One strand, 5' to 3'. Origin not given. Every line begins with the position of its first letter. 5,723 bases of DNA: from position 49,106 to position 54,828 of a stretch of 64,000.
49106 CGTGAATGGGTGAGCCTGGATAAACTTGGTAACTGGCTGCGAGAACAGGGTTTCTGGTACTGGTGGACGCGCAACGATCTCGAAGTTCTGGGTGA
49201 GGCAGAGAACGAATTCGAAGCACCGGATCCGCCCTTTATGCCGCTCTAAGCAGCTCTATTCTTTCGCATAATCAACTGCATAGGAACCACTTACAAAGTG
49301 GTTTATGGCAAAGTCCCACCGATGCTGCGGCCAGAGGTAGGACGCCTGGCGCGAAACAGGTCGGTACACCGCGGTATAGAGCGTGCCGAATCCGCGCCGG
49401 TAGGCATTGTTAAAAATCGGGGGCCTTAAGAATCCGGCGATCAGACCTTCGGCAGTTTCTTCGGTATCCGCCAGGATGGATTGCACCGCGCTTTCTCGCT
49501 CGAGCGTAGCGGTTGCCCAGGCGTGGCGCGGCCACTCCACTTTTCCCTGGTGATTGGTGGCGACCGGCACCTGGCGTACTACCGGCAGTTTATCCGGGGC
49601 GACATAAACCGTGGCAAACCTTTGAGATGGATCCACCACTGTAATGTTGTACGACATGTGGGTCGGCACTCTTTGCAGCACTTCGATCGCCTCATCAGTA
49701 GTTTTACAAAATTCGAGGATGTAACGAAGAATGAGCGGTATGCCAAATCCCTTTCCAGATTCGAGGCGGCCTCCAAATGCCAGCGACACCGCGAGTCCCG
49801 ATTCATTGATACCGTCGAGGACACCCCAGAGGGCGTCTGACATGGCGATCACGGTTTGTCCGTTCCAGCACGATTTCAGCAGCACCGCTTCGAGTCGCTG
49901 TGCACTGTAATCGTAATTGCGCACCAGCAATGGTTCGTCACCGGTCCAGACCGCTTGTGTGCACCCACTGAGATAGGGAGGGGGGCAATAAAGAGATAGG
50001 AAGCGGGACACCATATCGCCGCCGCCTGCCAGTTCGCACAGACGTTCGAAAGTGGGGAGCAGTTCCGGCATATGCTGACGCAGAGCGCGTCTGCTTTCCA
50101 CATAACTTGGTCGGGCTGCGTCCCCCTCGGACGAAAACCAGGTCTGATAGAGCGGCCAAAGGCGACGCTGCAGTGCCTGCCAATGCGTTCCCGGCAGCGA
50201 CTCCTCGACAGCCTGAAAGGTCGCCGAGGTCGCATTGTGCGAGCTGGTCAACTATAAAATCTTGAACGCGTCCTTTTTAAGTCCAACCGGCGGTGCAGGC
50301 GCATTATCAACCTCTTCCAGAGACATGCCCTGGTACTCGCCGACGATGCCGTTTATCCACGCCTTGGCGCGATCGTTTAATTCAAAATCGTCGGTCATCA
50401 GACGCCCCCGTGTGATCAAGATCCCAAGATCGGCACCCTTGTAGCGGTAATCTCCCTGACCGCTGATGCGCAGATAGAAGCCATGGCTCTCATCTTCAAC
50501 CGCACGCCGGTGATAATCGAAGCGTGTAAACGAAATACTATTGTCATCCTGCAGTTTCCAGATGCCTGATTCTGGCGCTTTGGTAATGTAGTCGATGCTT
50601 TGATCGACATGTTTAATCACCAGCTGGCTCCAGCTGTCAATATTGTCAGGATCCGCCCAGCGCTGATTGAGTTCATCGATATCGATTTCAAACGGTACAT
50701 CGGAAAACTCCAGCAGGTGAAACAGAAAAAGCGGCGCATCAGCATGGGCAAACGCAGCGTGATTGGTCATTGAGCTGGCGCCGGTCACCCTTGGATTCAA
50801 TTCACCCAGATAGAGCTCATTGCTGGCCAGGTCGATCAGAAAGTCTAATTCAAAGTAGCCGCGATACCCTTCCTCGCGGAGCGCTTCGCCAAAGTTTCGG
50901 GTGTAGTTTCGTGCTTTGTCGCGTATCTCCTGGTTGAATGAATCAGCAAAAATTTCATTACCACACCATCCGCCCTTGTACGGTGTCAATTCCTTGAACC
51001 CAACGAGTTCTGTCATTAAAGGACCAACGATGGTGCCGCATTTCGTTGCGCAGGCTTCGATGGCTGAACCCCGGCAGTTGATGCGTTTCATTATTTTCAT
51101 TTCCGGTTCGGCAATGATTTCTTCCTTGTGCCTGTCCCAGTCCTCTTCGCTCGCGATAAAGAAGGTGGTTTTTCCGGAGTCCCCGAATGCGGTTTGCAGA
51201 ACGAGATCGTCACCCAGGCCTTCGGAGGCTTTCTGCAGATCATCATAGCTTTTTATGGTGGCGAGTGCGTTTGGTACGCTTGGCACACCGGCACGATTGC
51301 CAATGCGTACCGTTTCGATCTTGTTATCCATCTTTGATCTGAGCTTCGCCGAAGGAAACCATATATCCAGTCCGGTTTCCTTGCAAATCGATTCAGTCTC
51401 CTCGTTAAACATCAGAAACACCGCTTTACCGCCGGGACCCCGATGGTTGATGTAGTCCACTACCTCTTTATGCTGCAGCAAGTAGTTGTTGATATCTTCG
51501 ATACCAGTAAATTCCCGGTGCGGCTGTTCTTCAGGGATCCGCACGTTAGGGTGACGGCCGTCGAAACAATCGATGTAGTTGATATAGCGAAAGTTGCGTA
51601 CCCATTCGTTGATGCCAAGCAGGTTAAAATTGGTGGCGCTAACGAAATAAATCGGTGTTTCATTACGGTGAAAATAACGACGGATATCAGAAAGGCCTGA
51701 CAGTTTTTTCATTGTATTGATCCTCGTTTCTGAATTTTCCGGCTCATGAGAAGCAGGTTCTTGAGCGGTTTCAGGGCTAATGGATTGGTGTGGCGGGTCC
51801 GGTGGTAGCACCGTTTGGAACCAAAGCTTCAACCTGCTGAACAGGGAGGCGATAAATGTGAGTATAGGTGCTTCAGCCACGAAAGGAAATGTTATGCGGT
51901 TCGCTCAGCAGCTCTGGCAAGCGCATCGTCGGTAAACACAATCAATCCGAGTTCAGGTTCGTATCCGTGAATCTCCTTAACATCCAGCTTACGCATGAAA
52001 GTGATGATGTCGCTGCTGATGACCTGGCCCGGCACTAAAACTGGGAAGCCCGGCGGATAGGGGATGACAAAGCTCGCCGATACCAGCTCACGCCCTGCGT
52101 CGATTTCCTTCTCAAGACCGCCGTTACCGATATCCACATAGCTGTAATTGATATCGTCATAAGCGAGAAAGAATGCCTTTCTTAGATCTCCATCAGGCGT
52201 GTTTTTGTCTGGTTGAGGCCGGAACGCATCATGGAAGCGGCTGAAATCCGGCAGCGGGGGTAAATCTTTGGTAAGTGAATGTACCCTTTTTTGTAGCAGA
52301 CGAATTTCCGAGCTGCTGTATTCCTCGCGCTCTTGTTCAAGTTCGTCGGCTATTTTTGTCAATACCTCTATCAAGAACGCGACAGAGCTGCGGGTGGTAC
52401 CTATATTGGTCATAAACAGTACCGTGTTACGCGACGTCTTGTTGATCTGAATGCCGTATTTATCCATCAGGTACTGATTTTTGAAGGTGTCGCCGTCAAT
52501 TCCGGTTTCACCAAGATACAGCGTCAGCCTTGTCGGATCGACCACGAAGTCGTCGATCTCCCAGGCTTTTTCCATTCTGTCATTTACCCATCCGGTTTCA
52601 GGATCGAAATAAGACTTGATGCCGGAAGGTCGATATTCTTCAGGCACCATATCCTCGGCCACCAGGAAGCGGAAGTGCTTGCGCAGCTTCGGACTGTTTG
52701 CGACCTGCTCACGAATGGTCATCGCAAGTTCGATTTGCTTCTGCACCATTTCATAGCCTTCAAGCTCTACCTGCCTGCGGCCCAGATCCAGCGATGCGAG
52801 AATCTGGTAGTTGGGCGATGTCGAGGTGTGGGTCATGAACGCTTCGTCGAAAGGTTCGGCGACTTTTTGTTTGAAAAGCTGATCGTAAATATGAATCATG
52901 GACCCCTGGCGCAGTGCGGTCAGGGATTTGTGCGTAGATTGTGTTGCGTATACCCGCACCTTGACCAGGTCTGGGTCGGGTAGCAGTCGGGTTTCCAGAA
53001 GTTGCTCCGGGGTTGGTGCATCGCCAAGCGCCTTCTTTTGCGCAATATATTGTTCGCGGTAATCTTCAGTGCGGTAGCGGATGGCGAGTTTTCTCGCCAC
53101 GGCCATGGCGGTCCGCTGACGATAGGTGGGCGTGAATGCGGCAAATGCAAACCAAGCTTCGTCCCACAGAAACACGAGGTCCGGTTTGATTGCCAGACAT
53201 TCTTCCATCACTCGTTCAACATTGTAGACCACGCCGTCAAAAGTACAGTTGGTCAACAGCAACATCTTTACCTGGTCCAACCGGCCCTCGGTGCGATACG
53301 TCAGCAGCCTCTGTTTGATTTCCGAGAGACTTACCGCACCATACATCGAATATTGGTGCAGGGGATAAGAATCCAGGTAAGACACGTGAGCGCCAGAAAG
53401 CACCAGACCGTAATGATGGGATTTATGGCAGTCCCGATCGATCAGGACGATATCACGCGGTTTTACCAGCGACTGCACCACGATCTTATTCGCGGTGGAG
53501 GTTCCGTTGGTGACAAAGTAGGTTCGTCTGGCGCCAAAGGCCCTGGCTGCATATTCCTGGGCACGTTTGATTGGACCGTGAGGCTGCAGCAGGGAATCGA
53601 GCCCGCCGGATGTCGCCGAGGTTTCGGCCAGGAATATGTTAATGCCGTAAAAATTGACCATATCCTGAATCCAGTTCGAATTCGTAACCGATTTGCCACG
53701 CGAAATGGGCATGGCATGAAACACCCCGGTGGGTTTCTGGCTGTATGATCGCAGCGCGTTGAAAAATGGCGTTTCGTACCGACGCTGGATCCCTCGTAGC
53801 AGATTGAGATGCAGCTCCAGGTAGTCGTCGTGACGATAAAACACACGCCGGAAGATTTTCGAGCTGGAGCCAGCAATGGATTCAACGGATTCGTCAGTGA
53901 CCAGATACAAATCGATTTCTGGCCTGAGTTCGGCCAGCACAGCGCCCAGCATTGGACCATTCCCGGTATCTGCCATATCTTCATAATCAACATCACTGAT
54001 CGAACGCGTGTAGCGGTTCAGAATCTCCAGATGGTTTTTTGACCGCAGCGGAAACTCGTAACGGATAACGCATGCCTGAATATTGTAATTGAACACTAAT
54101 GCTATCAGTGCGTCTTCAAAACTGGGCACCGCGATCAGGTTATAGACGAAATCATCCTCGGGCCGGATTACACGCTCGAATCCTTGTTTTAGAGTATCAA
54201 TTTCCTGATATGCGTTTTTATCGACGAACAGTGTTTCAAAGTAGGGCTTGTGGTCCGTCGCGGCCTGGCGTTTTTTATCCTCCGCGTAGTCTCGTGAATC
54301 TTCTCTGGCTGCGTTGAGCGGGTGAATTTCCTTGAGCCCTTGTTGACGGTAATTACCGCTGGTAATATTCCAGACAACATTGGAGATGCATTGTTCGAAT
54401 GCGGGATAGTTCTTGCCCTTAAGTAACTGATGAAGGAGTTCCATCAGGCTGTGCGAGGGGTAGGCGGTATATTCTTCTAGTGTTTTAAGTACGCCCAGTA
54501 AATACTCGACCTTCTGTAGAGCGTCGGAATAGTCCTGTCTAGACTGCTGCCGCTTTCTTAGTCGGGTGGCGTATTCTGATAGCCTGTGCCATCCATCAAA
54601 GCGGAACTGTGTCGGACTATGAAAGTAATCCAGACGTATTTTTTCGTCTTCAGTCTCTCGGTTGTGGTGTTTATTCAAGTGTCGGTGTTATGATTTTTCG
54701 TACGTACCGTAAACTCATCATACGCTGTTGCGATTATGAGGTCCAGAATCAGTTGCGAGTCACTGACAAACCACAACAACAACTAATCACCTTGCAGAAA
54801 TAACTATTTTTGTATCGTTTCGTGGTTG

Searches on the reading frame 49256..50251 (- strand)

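Call 50: search_protein_families(library=pfam, proteins=[window:49256-50251:-], max_evalue=0.00001)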
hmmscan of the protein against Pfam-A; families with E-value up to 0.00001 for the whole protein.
window:49256-50251:- (331 aa): 1 family
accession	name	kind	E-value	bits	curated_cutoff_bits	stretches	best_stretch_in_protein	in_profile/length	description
PF03417.21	AAT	-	6.3e-33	114.8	23.2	1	104-311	4-224/225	Acyl-coenzyme A:6-aminopenicillanic acid acyl-transferase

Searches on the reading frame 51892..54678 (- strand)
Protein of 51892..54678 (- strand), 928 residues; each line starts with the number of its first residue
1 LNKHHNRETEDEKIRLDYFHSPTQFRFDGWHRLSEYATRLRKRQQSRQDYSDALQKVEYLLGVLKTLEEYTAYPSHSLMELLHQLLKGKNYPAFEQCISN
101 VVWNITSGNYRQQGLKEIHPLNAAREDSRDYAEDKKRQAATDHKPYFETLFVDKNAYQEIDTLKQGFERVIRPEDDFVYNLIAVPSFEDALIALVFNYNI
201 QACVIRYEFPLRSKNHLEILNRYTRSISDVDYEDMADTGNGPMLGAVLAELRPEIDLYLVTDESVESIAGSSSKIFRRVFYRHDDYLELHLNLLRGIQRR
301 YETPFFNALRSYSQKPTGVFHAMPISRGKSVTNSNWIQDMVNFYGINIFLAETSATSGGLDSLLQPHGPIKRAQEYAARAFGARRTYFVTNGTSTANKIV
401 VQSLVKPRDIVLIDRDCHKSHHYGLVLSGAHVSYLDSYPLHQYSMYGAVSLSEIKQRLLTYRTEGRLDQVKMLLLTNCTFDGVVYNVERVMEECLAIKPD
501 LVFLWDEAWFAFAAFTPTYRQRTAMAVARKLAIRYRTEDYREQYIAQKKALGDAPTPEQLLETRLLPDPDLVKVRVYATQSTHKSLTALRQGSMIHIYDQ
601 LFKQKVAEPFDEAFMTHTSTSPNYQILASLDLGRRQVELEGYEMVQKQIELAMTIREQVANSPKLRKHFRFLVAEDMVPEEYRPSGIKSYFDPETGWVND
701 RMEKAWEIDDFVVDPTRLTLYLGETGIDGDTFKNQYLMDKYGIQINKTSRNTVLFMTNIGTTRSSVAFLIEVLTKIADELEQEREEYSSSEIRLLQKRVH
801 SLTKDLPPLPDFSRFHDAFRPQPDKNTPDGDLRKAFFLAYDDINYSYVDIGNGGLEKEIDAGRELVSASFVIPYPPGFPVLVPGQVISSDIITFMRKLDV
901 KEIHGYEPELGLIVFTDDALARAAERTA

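Call 50: search_protein_families(library=pfam, proteins=[window:51892-54678:-], max_evalue=0.00001)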
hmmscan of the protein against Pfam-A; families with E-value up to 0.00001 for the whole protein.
window:51892-54678:- (928 aa): 1 family
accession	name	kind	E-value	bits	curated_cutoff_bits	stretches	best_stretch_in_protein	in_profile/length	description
PF01276.26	OKR_DC_1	-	2.7e-74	250.8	27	2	303-527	1-224/417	Orn/Lys/Arg decarboxylase, major domain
